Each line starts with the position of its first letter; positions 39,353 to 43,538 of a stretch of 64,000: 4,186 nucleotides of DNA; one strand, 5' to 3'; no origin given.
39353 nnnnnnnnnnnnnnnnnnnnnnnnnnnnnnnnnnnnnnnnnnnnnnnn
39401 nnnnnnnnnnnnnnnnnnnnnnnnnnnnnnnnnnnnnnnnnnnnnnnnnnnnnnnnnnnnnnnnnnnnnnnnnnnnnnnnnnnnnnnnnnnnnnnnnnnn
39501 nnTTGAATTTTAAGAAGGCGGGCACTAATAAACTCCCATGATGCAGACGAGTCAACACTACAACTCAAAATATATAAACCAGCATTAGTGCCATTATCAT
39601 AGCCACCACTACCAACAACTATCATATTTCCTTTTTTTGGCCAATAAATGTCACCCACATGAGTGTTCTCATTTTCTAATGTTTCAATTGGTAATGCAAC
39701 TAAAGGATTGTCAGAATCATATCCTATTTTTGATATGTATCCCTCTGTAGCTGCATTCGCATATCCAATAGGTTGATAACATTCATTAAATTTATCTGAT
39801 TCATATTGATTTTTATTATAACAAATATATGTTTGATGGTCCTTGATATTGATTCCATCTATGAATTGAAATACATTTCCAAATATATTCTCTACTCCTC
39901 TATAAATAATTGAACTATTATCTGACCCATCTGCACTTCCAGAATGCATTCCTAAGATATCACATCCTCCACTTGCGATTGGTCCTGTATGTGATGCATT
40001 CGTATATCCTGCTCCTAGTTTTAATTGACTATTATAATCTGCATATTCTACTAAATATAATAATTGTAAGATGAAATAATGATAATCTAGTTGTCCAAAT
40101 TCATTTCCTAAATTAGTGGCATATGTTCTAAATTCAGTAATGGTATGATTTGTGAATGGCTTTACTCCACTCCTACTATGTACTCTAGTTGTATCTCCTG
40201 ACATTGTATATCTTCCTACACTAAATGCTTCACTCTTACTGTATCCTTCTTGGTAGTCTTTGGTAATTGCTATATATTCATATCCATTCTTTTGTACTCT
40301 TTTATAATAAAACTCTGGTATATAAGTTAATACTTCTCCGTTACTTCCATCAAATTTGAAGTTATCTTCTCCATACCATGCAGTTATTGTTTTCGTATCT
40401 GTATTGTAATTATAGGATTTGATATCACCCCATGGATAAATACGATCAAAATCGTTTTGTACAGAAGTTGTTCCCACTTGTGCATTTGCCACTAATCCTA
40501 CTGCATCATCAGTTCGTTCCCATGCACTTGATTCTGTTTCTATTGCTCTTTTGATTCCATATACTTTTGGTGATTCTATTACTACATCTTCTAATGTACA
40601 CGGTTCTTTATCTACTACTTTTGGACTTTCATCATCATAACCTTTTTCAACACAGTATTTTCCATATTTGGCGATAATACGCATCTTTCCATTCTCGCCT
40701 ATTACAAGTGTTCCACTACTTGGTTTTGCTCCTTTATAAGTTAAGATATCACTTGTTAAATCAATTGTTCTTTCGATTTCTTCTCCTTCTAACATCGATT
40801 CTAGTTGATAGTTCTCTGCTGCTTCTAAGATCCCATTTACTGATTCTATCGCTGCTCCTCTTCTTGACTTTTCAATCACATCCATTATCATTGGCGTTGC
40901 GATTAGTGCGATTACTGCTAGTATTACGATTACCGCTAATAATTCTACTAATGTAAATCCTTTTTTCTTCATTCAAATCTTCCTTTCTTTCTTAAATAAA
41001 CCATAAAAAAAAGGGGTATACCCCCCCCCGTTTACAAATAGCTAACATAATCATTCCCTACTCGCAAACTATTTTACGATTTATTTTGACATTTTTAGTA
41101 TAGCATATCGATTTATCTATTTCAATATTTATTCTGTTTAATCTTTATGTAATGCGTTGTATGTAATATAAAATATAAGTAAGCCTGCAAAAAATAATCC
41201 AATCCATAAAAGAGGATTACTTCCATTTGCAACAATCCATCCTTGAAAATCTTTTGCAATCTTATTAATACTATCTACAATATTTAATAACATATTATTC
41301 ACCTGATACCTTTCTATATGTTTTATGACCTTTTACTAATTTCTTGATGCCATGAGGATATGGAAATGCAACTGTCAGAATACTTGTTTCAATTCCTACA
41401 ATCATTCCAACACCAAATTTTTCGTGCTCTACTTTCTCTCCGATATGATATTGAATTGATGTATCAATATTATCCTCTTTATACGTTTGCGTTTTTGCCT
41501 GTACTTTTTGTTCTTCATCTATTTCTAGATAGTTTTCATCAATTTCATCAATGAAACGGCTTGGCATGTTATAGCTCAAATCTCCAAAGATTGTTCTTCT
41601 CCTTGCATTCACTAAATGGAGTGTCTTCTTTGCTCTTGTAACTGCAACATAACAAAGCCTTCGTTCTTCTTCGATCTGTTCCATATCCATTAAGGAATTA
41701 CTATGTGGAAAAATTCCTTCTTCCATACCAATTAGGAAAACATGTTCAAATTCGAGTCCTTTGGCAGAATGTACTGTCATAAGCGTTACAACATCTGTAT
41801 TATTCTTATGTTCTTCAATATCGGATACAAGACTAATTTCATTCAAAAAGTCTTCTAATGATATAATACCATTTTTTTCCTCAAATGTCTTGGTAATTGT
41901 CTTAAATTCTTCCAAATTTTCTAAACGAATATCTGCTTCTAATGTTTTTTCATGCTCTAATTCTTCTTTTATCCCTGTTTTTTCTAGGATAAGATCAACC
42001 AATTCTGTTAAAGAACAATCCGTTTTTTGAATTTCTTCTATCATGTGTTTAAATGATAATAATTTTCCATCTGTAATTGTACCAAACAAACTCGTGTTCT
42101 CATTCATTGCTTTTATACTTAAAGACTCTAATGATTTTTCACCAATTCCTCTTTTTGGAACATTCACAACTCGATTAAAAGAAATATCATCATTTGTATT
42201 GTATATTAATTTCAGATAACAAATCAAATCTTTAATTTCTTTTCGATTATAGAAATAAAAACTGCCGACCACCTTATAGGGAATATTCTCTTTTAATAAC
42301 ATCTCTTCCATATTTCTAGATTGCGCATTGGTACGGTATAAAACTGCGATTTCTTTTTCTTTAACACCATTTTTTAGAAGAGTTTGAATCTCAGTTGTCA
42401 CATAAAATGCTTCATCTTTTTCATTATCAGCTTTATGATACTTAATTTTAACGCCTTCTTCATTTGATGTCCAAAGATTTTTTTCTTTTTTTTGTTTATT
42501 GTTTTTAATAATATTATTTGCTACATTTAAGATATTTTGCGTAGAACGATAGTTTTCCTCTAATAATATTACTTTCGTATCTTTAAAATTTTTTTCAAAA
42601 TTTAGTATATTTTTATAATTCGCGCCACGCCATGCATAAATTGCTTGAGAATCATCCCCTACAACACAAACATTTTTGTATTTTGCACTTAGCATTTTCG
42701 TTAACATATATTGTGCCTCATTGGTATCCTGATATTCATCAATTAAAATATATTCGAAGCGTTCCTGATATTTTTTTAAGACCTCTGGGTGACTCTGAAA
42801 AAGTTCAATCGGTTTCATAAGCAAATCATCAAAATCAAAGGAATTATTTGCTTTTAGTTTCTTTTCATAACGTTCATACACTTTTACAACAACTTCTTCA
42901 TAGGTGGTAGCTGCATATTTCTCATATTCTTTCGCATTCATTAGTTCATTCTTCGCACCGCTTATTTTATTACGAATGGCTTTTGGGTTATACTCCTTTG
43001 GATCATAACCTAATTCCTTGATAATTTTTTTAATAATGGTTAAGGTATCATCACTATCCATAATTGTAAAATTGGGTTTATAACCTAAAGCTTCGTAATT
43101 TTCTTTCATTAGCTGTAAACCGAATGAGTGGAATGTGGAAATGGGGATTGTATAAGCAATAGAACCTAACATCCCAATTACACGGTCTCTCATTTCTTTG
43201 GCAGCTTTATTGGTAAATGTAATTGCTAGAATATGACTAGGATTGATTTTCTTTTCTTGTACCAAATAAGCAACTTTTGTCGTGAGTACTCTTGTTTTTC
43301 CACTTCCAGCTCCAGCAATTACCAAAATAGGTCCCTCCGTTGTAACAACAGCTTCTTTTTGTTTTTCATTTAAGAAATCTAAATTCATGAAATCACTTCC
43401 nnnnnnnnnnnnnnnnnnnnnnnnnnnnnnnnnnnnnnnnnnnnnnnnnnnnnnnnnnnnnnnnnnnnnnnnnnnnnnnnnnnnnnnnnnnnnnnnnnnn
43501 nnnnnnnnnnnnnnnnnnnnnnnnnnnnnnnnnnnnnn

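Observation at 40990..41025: C9/G9 homopolymer plus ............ palindrome immediately upstream of the pilin-like gene: terminator and candidate phase-variation tract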

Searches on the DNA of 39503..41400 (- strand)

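Call 5: search_rna_families(source=window, start=40800, end=41400, threshold=evalue, max_evalue=10)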
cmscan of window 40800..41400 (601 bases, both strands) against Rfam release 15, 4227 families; matches with E-value up to 10: 4.
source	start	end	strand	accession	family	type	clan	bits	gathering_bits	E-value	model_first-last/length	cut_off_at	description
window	41063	41118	+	RF04349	Plastid-rps18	Cis-reg;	-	20.3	60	3.1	1-57/57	no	Plastid-rps18 3UTR RNA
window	41177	41239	-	RF04031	mir-2686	Gene; miRNA;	-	16.2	90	2.9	1-68/68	no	mir-2686 microRNA precursor family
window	41386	41400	+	RF01315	CRISPR-DR2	Gene; CRISPR;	CL00014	15.4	37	9.3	1-15/30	3'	CRISPR RNA direct repeat element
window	41386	41399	-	RF01322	CRISPR-DR9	Gene; CRISPR;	-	13.6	45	7.7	1-37/37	no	CRISPR RNA direct repeat element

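Call 34: build_rna_model(alignment_id=A1, structure=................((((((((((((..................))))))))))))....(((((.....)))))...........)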
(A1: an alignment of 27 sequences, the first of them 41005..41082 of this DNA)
Model R1 built from alignment A1 (27 sequences, 88 columns); structure: as given.
model positions 78; base pairs 17; branch points 1; effective number of sequences 3.22; information 0.726 bits per position. Calibrated on 0.2 Mb of random sequence (short: E-values are rough).
structure used (alignment columns):
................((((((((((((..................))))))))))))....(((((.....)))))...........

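Call 35: search_with_rna_model(model_id=R1, sources=[window, L002, L003, L004, L005, L006, L007, L008, L009, L010, L011, L012, L013, L014, L015, L016, L017, L018, L019, L020, L021, L022, L023, L024, L025, L026, L027, L028, L029, L030, L031, L032, L033, L034, L035, L036, L037, L038, L039, L040, L041, L042, L043, L044, L045, L046, L047, L048, L049, L050, L051, L052, L053, L054, L055, L056, L057, L058, L059, L060, L061, L062, L063, L064, L065, L066], max_evalue=0.01, make_alignment=true)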
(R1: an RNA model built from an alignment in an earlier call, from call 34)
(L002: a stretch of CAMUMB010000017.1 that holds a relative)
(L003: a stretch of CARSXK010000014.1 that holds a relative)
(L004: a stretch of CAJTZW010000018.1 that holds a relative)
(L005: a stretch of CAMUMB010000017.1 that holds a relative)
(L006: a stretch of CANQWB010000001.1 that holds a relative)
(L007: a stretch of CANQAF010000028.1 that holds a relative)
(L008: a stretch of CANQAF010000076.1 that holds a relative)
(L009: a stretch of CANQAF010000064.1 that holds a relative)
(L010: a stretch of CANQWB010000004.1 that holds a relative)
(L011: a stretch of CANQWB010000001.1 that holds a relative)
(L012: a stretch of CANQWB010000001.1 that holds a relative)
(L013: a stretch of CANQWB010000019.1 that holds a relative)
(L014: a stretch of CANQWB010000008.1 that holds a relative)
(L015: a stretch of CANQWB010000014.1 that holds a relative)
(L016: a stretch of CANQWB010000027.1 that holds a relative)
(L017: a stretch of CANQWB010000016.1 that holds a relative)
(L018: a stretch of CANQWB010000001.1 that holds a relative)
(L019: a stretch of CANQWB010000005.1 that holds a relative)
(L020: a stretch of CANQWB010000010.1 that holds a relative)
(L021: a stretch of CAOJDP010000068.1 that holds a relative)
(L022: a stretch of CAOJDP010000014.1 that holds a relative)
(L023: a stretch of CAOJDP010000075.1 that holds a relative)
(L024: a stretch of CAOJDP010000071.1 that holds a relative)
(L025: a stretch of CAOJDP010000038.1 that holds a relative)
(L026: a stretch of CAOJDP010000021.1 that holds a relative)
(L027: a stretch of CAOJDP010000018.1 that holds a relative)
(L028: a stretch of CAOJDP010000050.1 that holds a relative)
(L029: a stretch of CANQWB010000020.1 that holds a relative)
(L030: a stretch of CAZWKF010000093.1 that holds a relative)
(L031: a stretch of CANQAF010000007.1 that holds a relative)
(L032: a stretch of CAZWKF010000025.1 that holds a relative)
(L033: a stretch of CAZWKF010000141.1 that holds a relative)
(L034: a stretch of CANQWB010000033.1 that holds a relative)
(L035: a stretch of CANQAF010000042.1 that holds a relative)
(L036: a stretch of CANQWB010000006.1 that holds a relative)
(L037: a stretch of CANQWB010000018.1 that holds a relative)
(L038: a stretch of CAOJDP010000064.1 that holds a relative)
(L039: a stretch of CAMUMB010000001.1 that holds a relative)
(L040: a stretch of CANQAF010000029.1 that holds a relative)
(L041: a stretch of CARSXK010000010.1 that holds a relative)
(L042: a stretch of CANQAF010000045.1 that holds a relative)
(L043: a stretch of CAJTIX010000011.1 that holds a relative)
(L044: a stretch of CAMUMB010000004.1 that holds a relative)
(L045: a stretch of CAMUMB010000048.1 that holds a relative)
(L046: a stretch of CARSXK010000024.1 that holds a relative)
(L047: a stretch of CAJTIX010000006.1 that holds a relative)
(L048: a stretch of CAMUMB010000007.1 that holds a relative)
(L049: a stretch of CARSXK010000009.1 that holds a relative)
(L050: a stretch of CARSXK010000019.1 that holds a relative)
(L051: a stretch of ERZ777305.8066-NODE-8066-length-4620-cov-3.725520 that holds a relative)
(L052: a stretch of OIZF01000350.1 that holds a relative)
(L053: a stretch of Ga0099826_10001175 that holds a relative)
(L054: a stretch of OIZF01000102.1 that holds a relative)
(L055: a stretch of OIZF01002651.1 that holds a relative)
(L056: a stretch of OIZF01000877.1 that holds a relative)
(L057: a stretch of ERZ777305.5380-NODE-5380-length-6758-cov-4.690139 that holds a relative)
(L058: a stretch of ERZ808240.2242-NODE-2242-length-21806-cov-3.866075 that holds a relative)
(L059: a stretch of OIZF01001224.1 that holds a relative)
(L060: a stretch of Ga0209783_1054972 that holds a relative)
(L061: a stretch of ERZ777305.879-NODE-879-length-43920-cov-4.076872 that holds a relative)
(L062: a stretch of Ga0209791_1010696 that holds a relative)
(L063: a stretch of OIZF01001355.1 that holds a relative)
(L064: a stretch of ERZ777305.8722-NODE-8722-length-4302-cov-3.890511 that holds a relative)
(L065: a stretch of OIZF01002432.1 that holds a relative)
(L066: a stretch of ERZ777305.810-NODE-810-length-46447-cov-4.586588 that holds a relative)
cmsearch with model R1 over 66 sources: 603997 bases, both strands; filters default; matches with E-value up to 0.01: 51.
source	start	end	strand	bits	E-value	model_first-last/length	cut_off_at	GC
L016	4826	4903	+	90.7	1.4e-15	1-78/78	no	0.36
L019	4825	4903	+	90.5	1.6e-15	1-78/78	no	0.33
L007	2376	2454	+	90.1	2e-15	1-78/78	no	0.34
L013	4825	4903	+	89.8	2.2e-15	1-78/78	no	0.34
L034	4817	4894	+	89.7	2.4e-15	1-78/78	no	0.35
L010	4875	4953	+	89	3.3e-15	1-78/78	no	0.37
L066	11942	12018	+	86.3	1.2e-14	1-78/78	no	0.35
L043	749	824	+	86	1.4e-14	1-78/78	no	0.32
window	41006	41082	-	86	1.4e-14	1-78/78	no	0.38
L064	4135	4211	+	85.8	1.5e-14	1-78/78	no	0.38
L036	3225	3301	+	85.6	1.7e-14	1-78/78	no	0.34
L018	337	415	+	84.2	3.4e-14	1-78/78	no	0.37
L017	4826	4903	+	83.5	4.8e-14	1-78/78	no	0.36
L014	7499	7577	+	83.2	5.5e-14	1-78/78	no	0.33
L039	4891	4969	+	83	5.9e-14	1-78/78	no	0.35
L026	159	237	+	81.9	1e-13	1-78/78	no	0.33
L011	4824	4902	+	80.4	2e-13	1-78/78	no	0.33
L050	4865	4940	+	80.1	2.5e-13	1-78/78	no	0.36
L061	1298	1375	+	79.7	2.9e-13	1-78/78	no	0.32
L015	4874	4952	+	79.6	3e-13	1-78/78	no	0.33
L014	4875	4953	+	79.6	3.1e-13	1-78/78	no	0.34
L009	4607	4686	+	78.5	5.3e-13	1-78/78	no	0.35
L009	1697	1776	+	78.2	6e-13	1-78/78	no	0.32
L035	2942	3020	+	77.5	8.3e-13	1-78/78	no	0.32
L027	1106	1184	+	77.2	9.5e-13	1-78/78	no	0.38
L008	1636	1715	+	77.2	9.9e-13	1-78/78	no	0.35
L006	4900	4978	+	76.1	1.7e-12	1-78/78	no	0.3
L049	4866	4942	+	74.1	4.4e-12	1-78/78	no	0.36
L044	4822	4894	+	72.7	8.4e-12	1-78/78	no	0.34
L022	4678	4746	+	69.7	3.5e-11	1-78/78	no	0.35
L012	4825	4953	+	68.8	5.6e-11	1-78/78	no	0.38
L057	157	230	-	68.5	6.4e-11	1-78/78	no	0.32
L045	4824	4894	+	65.6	2.7e-10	1-78/78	no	0.31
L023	5190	5259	+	63.7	6.6e-10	1-78/78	no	0.37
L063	14268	14352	+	63.6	6.9e-10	1-78/78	no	0.28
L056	6382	6465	+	61.4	2e-09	1-78/78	no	0.3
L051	2696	2771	+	61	2.4e-09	1-78/78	no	0.34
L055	7254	7336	+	60.1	3.7e-09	1-78/78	no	0.31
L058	3261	3345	+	60.1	3.8e-09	1-78/78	no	0.33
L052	9153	9237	-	58.8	6.8e-09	1-78/78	no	0.28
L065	8997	9081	+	58.4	8.4e-09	1-78/78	no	0.32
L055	6054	6137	+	58.1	9.6e-09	1-78/78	no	0.27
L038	4914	4984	+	57.6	1.3e-08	1-78/78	no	0.35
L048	4900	4979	+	56.8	1.8e-08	1-78/78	no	0.29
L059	78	162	-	55.5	3.4e-08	1-78/78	no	0.31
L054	1113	1198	-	55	4.4e-08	1-78/78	no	0.33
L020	42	120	+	51.3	2.6e-07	1-78/78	no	0.38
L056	11943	12036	+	50.7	3.4e-07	1-78/78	no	0.3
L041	2503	2565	+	44.4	7.1e-06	1-78/78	no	0.32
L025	966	1045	+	37.2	0.00023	1-78/78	no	0.3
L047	2508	2596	+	30.5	0.0058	1-78/78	no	0.26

Alignment A2: 51 matches aligned to the model, 159 columns, each read 5' to 3' on its own strand. Consensus structure (alignment columns), stored with it:
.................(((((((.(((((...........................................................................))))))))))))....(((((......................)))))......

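Call 47: search_with_rna_model(model_id=R1, sources=[L067, L068, L069, L070], max_evalue=1, show_alignments=2)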
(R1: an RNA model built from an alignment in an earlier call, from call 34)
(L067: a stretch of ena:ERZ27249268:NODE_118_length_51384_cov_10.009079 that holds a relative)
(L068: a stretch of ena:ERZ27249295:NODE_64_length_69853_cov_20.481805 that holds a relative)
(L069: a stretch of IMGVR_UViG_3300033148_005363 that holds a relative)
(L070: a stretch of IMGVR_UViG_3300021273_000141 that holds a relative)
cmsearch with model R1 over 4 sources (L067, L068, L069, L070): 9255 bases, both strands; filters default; matches with E-value up to 1: 4.
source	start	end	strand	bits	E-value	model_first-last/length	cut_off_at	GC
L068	284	367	+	83.1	8.9e-16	1-78/78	no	0.35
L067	230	308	+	80.4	3.1e-15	1-78/78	no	0.33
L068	297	338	-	18.3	0.032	14-54/78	no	0.33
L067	243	284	-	13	0.4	14-54/78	no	0.21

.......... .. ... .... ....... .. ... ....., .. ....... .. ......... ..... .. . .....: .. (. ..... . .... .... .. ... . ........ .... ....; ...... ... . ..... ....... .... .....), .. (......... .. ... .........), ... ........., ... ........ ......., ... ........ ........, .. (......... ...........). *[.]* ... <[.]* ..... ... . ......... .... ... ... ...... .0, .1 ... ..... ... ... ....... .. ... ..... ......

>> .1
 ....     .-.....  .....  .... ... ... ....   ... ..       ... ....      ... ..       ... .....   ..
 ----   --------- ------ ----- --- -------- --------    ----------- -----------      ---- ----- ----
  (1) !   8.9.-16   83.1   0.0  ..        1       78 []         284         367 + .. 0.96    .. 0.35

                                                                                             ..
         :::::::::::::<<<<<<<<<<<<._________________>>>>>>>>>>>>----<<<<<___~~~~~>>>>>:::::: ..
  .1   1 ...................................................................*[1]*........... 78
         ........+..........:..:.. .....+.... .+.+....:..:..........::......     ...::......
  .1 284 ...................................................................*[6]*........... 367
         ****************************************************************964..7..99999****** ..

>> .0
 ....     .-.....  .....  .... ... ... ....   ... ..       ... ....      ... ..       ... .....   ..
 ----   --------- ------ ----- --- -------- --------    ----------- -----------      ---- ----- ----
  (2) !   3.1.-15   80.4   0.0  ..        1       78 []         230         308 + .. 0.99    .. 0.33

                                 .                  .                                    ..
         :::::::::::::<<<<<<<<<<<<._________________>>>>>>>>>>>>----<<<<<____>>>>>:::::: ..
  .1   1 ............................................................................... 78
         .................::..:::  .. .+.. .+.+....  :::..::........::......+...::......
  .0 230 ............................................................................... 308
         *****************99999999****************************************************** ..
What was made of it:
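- Copy number: covariance model R1 finds 51 copies in 604 kb and one in the window (calls 34, 35, 47).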

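Call 62: search_rna_families(source=L013, start=4760, end=5010, threshold=evalue, max_evalue=10)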
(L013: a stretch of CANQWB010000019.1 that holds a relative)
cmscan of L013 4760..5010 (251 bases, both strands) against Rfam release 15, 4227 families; matches with E-value up to 10: 4.
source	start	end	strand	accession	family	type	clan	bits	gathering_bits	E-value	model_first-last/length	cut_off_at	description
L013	4794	4856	-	RF03100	RAGATH-27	Gene; sRNA;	-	20.1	76.1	1.4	1-86/86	no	RAGATH-27 RNA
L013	4800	4877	+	RF01592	plasmodium_snoR17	Gene; snRNA; snoRNA; CD-box;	-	20.1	51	6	1-80/80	no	small nucleolar RNA snoR17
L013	4882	4982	+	RF03095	RAGATH-17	Gene; sRNA;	-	18.6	102.3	4.7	1-96/96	no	RAGATH-17 RNA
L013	4792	4905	+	RF02428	SpF11_sRNA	Gene; sRNA;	-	15.5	54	8.1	1-95/95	no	Streptococcus sRNA SpF11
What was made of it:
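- On Any Rfam family (riboswitch, T-box, known leader or sRNA): No match better than E about 1-3 in window 40800-41400 or L013 4760-5010 (calls 5, 62).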

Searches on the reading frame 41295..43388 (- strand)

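Call 6: search_protein_families(library=pfam, proteins=[window:41295-43388:-], max_evalue=0.01)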
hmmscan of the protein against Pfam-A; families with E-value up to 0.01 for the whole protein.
window:41295-43388:- (697 aa): 10 families
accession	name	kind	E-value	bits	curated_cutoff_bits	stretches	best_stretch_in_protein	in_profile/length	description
PF00580.27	UvrD-helicase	-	2.1e-95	319.9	23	1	6-269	1-271/271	UvrD/REP helicase N-terminal domain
PF13361.12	UvrD_C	-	1.4e-77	261.9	25.6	1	274-593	1-346/350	UvrD-like helicase C-terminal domain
PF13245.12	AAA_19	-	2.5e-25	89.6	25.1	1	10-252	1-132/134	AAA domain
PF13538.12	UvrD_C_2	-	4.7e-11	42.8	27.4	1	535-593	3-52/52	UvrD-like helicase C-terminal domain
PF01443.25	Viral_helicase1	-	8.3e-10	39.3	21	1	486-594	133-228/228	Viral superfamily 1 RNA helicase core domain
PF13604.12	AAA_30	-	8.8e-08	32.5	27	1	6-69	2-65/191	AAA domain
PF13087.12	AAA_12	-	1.3e-07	31.8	27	1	482-594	89-192/195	AAA domain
PF21196.3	PcrA_UvrD_tudor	-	9.5e-07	29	23.9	1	649-685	1-40/48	PcrA/UvrD tudor domain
PF13086.12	AAA_11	-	0.00067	20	27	1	6-248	2-249/257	AAA domain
PF13401.12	AAA_22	-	0.0013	19.5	27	0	17-78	4-62/130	AAA domain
